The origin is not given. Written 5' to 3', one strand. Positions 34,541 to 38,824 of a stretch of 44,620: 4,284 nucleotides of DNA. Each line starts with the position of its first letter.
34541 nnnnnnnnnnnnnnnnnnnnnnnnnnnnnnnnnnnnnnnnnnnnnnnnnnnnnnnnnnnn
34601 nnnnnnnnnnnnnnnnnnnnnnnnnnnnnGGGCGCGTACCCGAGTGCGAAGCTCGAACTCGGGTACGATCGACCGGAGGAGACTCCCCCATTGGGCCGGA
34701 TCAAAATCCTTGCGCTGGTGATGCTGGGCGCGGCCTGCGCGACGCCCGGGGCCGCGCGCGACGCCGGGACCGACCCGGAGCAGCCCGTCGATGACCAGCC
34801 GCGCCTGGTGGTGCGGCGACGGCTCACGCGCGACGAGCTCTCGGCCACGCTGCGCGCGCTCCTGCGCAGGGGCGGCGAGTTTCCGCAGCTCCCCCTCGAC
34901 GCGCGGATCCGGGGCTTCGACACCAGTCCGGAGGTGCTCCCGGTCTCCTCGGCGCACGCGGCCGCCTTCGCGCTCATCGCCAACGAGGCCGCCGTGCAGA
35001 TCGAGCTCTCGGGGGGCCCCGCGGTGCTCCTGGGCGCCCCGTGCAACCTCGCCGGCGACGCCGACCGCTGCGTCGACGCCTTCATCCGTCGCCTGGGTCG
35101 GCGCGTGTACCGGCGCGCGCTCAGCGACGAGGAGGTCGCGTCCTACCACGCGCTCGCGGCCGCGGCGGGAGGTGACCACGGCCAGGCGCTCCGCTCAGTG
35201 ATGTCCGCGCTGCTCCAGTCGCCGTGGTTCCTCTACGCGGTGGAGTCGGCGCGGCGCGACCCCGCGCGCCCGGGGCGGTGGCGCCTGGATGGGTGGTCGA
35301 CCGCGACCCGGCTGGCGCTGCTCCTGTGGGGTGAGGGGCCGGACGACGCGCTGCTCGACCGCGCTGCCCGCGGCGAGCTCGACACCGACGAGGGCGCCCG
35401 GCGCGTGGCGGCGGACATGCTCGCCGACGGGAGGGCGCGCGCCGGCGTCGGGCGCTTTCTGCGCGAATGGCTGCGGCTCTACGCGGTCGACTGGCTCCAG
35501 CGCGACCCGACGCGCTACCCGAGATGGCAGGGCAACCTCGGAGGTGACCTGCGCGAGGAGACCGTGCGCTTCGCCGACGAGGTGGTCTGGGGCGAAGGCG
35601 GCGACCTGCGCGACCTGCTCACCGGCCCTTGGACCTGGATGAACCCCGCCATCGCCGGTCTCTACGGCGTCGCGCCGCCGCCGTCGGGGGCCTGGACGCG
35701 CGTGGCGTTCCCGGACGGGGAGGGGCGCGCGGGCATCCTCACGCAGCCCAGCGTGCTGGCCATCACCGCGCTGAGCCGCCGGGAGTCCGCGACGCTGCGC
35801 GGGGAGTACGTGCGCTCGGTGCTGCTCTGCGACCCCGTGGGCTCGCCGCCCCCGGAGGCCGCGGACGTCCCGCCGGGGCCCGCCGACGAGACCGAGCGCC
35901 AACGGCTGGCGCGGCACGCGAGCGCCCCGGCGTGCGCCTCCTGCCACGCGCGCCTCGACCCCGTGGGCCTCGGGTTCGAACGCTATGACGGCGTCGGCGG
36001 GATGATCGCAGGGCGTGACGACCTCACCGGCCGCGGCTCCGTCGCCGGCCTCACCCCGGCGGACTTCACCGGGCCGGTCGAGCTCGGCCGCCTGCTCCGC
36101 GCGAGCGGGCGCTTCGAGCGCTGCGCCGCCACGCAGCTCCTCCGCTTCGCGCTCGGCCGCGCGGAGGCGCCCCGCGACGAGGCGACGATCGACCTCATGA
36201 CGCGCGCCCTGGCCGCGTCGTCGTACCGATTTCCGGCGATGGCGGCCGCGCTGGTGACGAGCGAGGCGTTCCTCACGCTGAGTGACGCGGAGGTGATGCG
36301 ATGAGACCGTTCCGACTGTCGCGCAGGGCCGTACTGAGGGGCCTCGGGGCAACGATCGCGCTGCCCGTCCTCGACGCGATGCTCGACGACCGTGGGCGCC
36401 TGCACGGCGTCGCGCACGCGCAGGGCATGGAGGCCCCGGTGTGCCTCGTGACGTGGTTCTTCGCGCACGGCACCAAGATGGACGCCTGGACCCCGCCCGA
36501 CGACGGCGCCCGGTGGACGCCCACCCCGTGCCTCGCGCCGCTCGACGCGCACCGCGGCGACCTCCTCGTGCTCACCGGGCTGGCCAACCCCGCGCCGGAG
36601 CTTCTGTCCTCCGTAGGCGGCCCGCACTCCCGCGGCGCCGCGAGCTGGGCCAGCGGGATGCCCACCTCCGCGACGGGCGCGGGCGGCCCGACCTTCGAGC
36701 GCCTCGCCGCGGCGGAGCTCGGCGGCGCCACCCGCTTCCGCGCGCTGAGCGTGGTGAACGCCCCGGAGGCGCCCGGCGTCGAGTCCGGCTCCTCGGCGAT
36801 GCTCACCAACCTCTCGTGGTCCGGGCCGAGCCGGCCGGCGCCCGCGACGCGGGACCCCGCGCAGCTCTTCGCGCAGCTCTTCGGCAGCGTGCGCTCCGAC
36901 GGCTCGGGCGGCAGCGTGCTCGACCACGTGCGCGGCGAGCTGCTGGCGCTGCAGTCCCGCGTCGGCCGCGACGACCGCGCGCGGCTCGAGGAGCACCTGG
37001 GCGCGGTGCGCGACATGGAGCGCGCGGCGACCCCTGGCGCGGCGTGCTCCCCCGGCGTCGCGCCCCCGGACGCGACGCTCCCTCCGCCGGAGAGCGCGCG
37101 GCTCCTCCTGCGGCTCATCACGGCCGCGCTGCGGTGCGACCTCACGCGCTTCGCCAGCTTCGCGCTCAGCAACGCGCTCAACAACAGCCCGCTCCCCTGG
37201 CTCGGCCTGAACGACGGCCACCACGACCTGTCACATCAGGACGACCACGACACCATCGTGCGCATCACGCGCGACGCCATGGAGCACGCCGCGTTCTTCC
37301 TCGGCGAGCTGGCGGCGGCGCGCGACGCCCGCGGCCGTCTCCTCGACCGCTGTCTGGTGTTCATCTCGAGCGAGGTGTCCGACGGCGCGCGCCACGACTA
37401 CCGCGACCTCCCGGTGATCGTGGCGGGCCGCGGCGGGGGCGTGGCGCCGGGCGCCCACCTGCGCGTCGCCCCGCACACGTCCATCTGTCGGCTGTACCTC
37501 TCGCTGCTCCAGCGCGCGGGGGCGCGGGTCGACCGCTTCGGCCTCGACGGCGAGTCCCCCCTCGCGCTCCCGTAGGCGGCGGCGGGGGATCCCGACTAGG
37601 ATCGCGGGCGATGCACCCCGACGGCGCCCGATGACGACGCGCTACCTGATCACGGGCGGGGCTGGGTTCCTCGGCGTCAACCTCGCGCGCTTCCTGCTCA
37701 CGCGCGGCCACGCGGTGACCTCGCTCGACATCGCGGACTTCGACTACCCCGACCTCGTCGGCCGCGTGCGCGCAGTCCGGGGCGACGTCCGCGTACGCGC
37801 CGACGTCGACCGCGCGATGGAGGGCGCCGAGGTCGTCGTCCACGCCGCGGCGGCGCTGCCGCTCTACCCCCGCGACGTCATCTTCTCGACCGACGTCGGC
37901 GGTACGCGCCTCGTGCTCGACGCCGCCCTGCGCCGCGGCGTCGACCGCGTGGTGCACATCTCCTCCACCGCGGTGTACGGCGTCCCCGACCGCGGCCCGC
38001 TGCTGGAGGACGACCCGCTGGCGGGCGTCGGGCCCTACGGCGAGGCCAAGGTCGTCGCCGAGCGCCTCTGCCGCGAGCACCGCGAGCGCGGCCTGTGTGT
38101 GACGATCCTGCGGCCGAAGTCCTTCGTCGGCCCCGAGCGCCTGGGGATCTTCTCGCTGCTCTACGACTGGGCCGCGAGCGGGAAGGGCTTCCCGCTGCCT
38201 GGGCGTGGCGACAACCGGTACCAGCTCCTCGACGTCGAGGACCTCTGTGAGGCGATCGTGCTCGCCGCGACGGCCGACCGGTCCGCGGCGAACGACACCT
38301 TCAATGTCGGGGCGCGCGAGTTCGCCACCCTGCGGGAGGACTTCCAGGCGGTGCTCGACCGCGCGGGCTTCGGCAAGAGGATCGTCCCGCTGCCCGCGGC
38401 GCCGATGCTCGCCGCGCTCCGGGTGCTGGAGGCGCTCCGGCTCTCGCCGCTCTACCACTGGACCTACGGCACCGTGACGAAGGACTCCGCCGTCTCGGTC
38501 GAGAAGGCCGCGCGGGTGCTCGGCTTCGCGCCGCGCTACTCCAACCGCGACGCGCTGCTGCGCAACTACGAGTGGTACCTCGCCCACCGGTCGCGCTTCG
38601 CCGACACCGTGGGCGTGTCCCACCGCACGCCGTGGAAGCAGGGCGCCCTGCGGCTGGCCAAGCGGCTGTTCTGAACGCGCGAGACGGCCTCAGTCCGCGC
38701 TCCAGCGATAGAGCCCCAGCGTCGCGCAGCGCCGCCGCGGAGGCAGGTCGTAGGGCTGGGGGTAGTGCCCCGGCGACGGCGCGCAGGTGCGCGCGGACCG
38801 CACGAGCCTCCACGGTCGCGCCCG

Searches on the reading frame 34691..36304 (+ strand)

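Call 12: search_protein_families(library=pfam, proteins=[window:34691-36304:+], max_evalue=0.01)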
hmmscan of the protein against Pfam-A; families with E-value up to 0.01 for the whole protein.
window:34691-36304:+ (537 aa): 6 families
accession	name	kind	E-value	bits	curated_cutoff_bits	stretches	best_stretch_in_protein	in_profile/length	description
PF07631.16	PSD4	-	5.7e-31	108.1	23.3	1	199-327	1-128/128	Protein of unknown function (DUF1592)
PF07627.16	PSCyt3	-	7.5e-26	90.7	27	1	346-437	1-93/98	Protein of unknown function (DUF1588)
PF07624.16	PSD2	-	6.2e-20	71.1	25.8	1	458-527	4-74/74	Protein of unknown function (DUF1585)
PF07637.16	PSD5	-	2.8e-16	60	34.2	1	127-185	1-62/62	Protein of unknown function (DUF1595)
PF07626.16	PSD3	-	1.1e-08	35.8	23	1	43-101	1-60/65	Protein of unknown function (DUF1587)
PF08811.16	DUF1800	-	0.006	16.2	26.1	0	132-191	242-301/419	Protein of unknown function (DUF1800)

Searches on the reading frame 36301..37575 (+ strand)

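Call 12: search_protein_families(library=pfam, proteins=[window:36301-37575:+], max_evalue=0.01)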
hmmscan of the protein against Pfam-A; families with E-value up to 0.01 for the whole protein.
window:36301-37575:+ (424 aa): 1 family
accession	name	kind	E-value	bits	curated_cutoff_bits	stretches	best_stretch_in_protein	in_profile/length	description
PF07586.16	HXXSHH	-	1.5e-59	202.6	30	1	50-322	3-298/307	Protein of unknown function (DUF1552)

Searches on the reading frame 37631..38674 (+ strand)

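Call 12: search_protein_families(library=pfam, proteins=[window:37631-38674:+], max_evalue=0.01)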
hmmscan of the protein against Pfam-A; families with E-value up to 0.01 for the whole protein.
window:37631-38674:+ (347 aa): 8 families
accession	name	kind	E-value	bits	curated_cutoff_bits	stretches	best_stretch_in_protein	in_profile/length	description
PF01370.27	Epimerase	-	2.5e-40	138.8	20.9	1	6-227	2-240/240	NAD dependent epimerase/dehydratase family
PF01073.25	3Beta_HSD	-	3.9e-20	72.5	22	1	6-216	1-232/280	3-beta hydroxysteroid dehydrogenase/isomerase family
PF16363.11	GDP_Man_Dehyd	-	1.2e-19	71.4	27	1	6-241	1-262/332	GDP-mannose 4,6 dehydratase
PF13460.12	NAD_binding_10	-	3.7e-15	56.7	27.2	1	9-165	1-146/184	NAD(P)H-binding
PF07993.18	NAD_binding_4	-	6.5e-13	48.9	20.1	1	45-168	62-210/258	Male sterility protein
PF04321.23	RmlD_sub_bind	-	7.6e-09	35.5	27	1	4-155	2-144/287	RmlD substrate binding domain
PF02719.21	Polysacc_synt_2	-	8.3e-07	28.9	20.2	1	44-112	54-128/293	Polysaccharide biosynthesis protein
PF08659.16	KR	-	0.005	17.2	22.6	0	4-27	2-25/180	KR domain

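Call 61: search_protein_families(library=ncbifam, proteins=[window:37631-38674:+], max_evalue=0.001)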
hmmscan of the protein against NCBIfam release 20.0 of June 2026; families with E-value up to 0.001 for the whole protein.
window:37631-38674:+ (347 aa): 25 families
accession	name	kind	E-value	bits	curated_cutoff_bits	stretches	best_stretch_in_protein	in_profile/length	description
TIGR03466.1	HpnA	hypoth_equivalog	2e-31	109.1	367.65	1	5-319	3-324/327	hopanoid-associated sugar epimerase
NF042422.1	oxyalk_red_OleD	equivalog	5e-23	82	580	1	5-312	3-324/329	2-alkyl-3-oxoalkanoate reductase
TIGR04180.1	EDH_00030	hypoth_equivalog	8e-20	71.1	475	1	6-227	2-238/297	NAD-dependent 4,6-dehydratase LegB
TIGR01181.1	dTDP_gluc_dehyt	equivalog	1e-19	70.8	365.1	1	4-322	1-317/321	dTDP-glucose 4,6-dehydratase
NF052578.1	StrlDmthSdmBMthl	equivalog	1.2e-18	67.9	600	1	3-169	3-173/328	sterol demethylase protein SdmB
NF042423.1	oxyalk_red_Shew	equivalog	1.4e-18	67.1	580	1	3-217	9-225/331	2-alkyl-3-oxoalkanoate reductase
TIGR01179.1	galE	equivalog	1e-16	60.7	262.3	1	6-161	3-172/332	UDP-glucose 4-epimerase GalE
TIGR01746.1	Thioester-redct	subfamily_domain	7.6e-15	55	213.35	1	44-173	61-203/371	thioester reductase domain-containing protein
NF043036.1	ErythonDh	equivalog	3.6e-12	46.1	325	1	5-155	3-168/321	D-erythronate dehydrogenase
NF007582.0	PRK10217.1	equivalog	7.7e-10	38.4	698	1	4-323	3-338/355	dTDP-glucose 4,6-dehydratase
NF004520.0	PRK05865.1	equivalog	1.4e-09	36.4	1509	1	4-236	2-193/854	sugar epimerase family protein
NF005539.0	PRK07201.1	equivalog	8.5e-09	34.7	549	1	4-172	2-184/657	SDR family oxidoreductase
NF058621.1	DiazavRedAvaA7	equivalog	4.4e-08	33.1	400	1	4-228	2-231/304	3-diazoavenalumate denitrifying reductase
TIGR03589.1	PseB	equivalog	4.5e-08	32.4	407.75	1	6-112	8-125/324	UDP-N-acetylglucosamine 4,6-dehydratase (inverting)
TIGR02622.1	CDP_4_6_dhtase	equivalog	9e-08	31.6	278.45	1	4-151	6-169/352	CDP-glucose 4,6-dehydratase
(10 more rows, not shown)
